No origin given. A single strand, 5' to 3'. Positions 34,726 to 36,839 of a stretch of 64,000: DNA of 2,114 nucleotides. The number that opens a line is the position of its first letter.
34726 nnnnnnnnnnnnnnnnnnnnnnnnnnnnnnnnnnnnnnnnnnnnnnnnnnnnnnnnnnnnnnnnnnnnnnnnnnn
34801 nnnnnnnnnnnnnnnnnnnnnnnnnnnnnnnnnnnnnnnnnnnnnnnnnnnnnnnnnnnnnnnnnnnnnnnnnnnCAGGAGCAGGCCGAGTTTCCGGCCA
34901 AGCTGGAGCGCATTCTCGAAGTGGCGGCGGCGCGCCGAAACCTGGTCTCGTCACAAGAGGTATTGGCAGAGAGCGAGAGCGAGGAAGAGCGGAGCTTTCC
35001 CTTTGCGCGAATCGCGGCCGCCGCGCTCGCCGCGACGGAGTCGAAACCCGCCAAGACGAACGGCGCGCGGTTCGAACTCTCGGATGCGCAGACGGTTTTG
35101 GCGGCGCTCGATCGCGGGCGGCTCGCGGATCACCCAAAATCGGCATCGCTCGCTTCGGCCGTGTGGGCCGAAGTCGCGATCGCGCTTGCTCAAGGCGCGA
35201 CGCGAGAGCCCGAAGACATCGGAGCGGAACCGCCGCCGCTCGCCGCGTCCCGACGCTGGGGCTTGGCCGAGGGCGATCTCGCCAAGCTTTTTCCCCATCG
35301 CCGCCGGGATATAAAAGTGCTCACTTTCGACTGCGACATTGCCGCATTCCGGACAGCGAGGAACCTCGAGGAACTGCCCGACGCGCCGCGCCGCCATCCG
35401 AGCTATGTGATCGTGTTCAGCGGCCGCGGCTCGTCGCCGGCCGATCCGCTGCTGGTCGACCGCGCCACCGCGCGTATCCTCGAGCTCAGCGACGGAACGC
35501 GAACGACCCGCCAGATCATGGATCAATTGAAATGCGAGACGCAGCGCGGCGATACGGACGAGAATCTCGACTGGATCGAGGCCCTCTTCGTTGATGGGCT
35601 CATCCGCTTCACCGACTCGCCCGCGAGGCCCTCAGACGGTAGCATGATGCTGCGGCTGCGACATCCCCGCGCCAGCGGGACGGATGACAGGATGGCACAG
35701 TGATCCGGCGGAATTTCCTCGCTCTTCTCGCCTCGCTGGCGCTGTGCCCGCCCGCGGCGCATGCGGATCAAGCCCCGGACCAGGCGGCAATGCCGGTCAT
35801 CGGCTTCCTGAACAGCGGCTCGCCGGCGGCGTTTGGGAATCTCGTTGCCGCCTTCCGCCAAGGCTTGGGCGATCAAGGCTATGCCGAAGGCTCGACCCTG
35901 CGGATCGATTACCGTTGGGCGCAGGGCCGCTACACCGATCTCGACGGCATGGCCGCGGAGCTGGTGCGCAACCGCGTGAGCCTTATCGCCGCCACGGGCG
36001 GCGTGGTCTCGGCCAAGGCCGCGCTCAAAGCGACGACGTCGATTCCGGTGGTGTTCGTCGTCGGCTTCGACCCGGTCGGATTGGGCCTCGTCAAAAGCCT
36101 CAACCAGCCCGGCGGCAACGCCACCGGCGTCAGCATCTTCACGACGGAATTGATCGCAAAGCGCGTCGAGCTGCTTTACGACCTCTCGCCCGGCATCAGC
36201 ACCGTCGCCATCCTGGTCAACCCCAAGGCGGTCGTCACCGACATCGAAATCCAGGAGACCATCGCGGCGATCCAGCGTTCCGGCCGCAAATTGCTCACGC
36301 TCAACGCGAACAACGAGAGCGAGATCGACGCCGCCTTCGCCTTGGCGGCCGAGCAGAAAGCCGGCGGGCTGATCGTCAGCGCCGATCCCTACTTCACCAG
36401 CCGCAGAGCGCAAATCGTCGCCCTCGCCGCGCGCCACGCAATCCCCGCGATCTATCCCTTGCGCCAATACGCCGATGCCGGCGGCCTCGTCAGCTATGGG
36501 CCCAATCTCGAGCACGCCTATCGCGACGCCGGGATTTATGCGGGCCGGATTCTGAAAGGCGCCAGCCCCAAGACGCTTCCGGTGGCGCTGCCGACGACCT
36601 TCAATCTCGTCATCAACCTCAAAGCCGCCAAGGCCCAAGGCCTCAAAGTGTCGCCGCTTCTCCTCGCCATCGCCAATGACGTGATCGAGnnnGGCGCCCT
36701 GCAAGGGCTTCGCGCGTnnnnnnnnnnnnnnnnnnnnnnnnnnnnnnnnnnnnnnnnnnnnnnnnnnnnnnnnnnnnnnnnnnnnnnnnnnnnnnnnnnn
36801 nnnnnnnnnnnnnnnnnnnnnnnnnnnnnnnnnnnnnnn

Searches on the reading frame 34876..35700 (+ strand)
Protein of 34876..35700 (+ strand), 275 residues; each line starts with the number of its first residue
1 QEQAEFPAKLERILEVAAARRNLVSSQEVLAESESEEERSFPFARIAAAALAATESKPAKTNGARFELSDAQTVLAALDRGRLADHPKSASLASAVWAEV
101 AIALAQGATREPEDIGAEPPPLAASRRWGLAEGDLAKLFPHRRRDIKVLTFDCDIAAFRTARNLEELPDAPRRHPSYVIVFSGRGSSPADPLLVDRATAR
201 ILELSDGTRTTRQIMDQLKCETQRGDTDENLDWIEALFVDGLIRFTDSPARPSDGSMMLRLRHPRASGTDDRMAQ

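Call 19: search_protein_families(library=pfam, proteins=[window:34876-35700:+], max_evalue=10)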
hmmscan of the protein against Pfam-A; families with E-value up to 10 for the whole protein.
window:34876-35700:+ (275 aa): 0 families

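Call 57: search_solved_structures(query=A5, max_evalue=10, show_alignments=3)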
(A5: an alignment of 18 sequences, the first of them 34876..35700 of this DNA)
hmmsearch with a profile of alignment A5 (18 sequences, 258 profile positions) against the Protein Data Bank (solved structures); distinct sequences matched with E-value up to 10: 2.
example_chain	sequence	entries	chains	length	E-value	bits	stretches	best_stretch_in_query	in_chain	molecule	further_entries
5vrd_D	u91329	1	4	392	0.21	14.2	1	197-224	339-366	Bifunctional coenzyme PQQ synthesis protein C/D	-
5sxy_A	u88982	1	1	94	0.32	13.6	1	197-224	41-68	Bifunctional coenzyme PQQ synthesis protein C/D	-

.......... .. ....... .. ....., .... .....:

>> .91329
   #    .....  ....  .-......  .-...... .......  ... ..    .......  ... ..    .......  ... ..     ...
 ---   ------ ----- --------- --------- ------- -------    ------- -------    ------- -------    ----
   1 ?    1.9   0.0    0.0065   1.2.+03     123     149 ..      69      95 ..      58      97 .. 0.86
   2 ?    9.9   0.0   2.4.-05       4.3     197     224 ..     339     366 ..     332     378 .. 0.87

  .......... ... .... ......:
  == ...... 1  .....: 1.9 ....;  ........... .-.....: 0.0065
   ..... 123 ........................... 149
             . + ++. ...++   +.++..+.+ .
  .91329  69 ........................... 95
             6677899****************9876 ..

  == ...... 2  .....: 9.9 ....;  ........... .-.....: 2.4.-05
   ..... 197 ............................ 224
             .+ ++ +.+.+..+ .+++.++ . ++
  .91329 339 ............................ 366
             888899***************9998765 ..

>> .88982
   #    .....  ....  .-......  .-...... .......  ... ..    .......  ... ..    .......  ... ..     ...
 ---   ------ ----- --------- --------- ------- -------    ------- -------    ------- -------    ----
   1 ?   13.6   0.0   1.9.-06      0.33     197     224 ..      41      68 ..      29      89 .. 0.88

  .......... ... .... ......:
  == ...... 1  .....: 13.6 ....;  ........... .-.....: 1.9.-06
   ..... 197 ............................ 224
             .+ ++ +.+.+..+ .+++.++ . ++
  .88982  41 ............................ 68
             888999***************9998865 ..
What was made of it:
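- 33676..35703 (+): GT4-family glycosyltransferase (N-terminal ~400 aa) fused to a ~275-aa C-terminal module that resembles an MNIO partner protein plus an RRE. PqqD is the only sequence-profile PDB hit (E 0.2-0.3; call 57).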

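Call 58: search_protein_families(library=pfam, alignment_id=A5, max_evalue=10)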
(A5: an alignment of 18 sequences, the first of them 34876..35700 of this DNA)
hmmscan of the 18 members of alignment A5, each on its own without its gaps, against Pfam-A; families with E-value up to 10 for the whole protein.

A. member 1, window:34876-35700:+ (275 aa): 0 families

B. families by the number of members that match (of 18 scanned): 7 families
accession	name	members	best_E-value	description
PF21782.3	PKMT_2nd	5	0.011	PKMT, C-terminal winged helix domain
PF05402.18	PqqD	3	0.002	Coenzyme PQQ synthesis protein D (PqqD)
PF14346.11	DUF4398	1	0.013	Domain of unknown function (DUF4398)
PF21761.2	RedAm-like_C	1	0.14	NADPH-dependent reductive aminase-like, C-terminal domain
PF24167.1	DUF7411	1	0.23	Family of unknown function (DUF7411)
PF01022.26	HTH_5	1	0.53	Bacterial regulatory protein, arsR family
PF14760.11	Rnk_N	1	1.6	Rnk N-terminus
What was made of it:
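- On RRE-dependent RiPP glycosyltransferase: Sequence support is weak: PqqD E 0.2-0.3 in the PDB (call 57), and Pfam PqqD in 3 of 18 members with best E 0.002 (call 58).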

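Call 59: find_homologous_proteins(query=window:34876-35700:+, max_evalue=0.001)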
Query window:34876-35700:+ (275 aa): 14 proteins with E <= 0.001 among 8000 candidates.
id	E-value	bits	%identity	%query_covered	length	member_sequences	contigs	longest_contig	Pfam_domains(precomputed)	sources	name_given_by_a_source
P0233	8.7e-107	374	78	80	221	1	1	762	-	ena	-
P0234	5.6e-45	172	43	91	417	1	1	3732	-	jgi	-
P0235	3.5e-41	159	41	89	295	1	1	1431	-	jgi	jgi:hypothetical protein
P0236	2.8e-40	157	41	89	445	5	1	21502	PF00534.27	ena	-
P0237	1.9e-39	154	42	89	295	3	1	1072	-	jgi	jgi:hypothetical protein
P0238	1.0e-33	135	39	89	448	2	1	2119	PF00534.27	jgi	jgi:hypothetical protein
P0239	1.4e-31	128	38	90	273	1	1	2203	-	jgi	jgi:hypothetical protein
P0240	1.9e-30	124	37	89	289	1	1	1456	-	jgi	jgi:hypothetical protein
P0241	3.7e-30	123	39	88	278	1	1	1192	-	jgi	jgi:hypothetical protein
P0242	5.2e-29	120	43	56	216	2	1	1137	-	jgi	jgi:hypothetical protein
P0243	5.9e-29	119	50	52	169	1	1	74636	-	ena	-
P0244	6.0e-26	110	43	48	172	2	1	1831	-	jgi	jgi:hypothetical protein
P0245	1.4e-15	76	38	44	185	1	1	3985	-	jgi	jgi:hypothetical protein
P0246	1.9e-5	42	39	33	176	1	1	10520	-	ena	-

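Call 71: predict_structure(alignment_id=A6)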
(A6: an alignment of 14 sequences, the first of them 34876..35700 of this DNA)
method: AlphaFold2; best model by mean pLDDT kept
length: 275 residues; sequences in the alignment: 14
mean_pLDDT: 72.8   pTM: 0.68
mean pLDDT of the five models: 72.8, 71.9, 71.5, 70.5, 63.2
residues with pLDDT >= 90: 72; 70-90: 95; 50-70: 56; < 50: 52
segments of 3 or more residues with pLDDT < 50: 1-4, 19-38, 110-116, 123-129, 267-275
pLDDT, mean of each block of 10 residues (from residue 1): 48 54 35 46 91 75 74 91 86 93 78 46 45 78 87 90 90 91 66 90 90 90 71 82 83 57 55 42
secondary structure, 60 per line:
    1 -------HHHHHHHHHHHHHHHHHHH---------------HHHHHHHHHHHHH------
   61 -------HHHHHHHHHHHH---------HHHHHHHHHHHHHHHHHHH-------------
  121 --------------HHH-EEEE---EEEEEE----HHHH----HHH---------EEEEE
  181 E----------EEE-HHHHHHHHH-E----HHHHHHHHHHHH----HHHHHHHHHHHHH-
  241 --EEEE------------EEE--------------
elements in order: H8-26 H42-54 H68-79 H89-107 E139-142 E146-151 H156-159 E176-181 E192-194 H196-204 H211-222 H227-239 E243-246 E259-261
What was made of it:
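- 33676..35703 (+): AF2 model of the C-terminal region has pLDDT 73 (call 71).
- On RRE-dependent RiPP glycosyltransferase: AF2 pLDDT 73, above 90 over most of residues 140-240 (call 71).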

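Call 73: fold_search(model_id=the predicted structure, library=pdb)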
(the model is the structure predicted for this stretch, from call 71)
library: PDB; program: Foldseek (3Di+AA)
matches with E <= 10: 95; with E <= 0.001: 1
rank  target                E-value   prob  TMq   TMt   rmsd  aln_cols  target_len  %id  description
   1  8hi7_A                2.8e-04  1.00  0.43  0.44  20.8       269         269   11  Crystal structure of a holoenzyme TglHI with two Fe irons for Pseudomonas syringae Peptidyl (S) 2-mercaptoglycine bios (released 2023-08-23)
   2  8hci_A                1.0e-03  1.00  0.41  0.42  20.5       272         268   12  Crystal structure of a holoenzyme Fe-free TglHI for Pseudomonas syringae Peptidyl (S) 2-mercaptoglycine biosynthesis (released 2023-08-23)
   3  7vzq_A                8.1e-03  1.00  0.30  0.13   3.8       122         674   16  The structure of GdmN V24Y/G157A/R158A/G188R mutant in complex with carbamoyl adenylate intermediate (released 2022-11-16)
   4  7vzq_B                1.4e-02  1.00  0.30  0.13   6.6       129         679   19  The structure of GdmN V24Y/G157A/R158A/G188R mutant in complex with carbamoyl adenylate intermediate (released 2022-11-16)
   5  7vyj_A                1.6e-02  1.00  0.29  0.13   7.5       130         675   17  The structure of GdmN in complex with carbamoyl adenylate intermediate (released 2022-11-16)
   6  7vzu_A                1.7e-02  1.00  0.30  0.13   3.8       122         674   16  The structure of GdmN Y82F mutant (released 2022-11-16)
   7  7vx0_A                1.7e-02  1.00  0.30  0.13   3.9       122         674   16  The structure of GdmN complex with ATP (released 2022-11-16)
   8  7vzy_B                2.2e-02  1.00  0.29  0.13   7.3       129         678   21  The structure of GdmN complex with AMP and 20-O-methyl-19-chloroproansamitocin (released 2022-11-16)
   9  7vzu_B                2.5e-02  1.00  0.30  0.13   3.6       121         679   21  The structure of GdmN Y82F mutant (released 2022-11-16)
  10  7vx0_B                3.7e-02  0.99  0.30  0.13   8.4       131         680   20  The structure of GdmN complex with ATP (released 2022-11-16)
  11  7vzz_B                5.2e-02  0.99  0.30  0.13   3.6       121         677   19  The structure of GdmN in complex with the natural tetrahedral intermediate, carbamoyl adenylate, and 20-O-methyl-19-ch (released 2022-11-16)
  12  7vyj_B                5.2e-02  0.99  0.30  0.13   5.6       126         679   20  The structure of GdmN in complex with carbamoyl adenylate intermediate (released 2022-11-16)
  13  9s2t                  1.3e-01  0.91  0.26  0.12   4.6       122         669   16  Carbamoyl transferase NovN involved in Novobiocin biosynthesis (released 2025-07-30)
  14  5do0_A                3.0e-01  0.69  0.25  0.15   5.3       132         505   13  The structure of PKMT1 from Rickettsia prowazekii (released 2016-08-10)
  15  8hkr_B                3.5e-01  0.89  0.23  0.17   6.0       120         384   13  Crystal Structure of Histone H3 Lysine 79 (H3K79) Methyltransferase Rv2067c from Mycobacterium tuberculosis (released 2023-10-18)
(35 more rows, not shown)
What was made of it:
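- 33676..35703 (+): Best PDB fold match is TglI 8HI7_A (E 2.8e-4, 269 columns), followed by PqqD, TbiB1, TruD and NisB (call 73).
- On RRE-dependent RiPP glycosyltransferase: Foldseek hits: TglI E 2.8e-4, and PqqD, TbiB1, TruD and NisB within the list (call 73).
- Closest known: TglHI / pearlin. Same: The GT's C-terminal module is structurally closest to TglI (call 73).
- The GT C-terminus folds like TglI and RRE proteins (calls 71, 73). The GT C-terminal module's best fold match is TglI from that pathway (call 73).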

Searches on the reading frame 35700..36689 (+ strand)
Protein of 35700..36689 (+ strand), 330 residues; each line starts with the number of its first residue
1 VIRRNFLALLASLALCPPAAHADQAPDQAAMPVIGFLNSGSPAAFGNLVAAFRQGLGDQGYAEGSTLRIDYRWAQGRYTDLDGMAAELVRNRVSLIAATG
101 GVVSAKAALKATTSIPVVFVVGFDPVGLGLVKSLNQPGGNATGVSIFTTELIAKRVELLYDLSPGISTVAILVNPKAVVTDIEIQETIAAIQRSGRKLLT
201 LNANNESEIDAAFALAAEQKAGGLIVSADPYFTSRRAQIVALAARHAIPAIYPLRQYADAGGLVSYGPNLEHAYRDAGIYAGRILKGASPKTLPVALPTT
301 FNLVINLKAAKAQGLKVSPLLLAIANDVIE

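Call 3: search_protein_families(library=pfam, proteins=[window:35700-36689:+], max_evalue=0.01)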
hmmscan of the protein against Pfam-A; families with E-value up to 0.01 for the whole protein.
window:35700-36689:+ (330 aa): 1 family
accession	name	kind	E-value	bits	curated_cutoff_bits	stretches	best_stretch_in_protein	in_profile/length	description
PF04392.18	ABC_sub_bind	-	1.5e-47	162.7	25.9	1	49-328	17-292/293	ABC transporter substrate binding protein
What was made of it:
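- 35700..36692 (+): Exported ABC_sub_bind substrate-binding protein. Its signal peptide contains a twin-arginine-like RRNFL motif. PF04392 E 1.5e-47 (call 3).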

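Call 4: search_protein_families(library=ncbifam, proteins=[window:35700-36689:+], max_evalue=0.01)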
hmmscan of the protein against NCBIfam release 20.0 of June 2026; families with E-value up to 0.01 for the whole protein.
window:35700-36689:+ (330 aa): 1 family
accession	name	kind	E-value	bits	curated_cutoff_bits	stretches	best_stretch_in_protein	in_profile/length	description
NF041285.1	ABC_SBP_TrpX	equivalog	9.9e-32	110.3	390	1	22-319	21-315/322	tryptophan ABC transporter substrate-binding protein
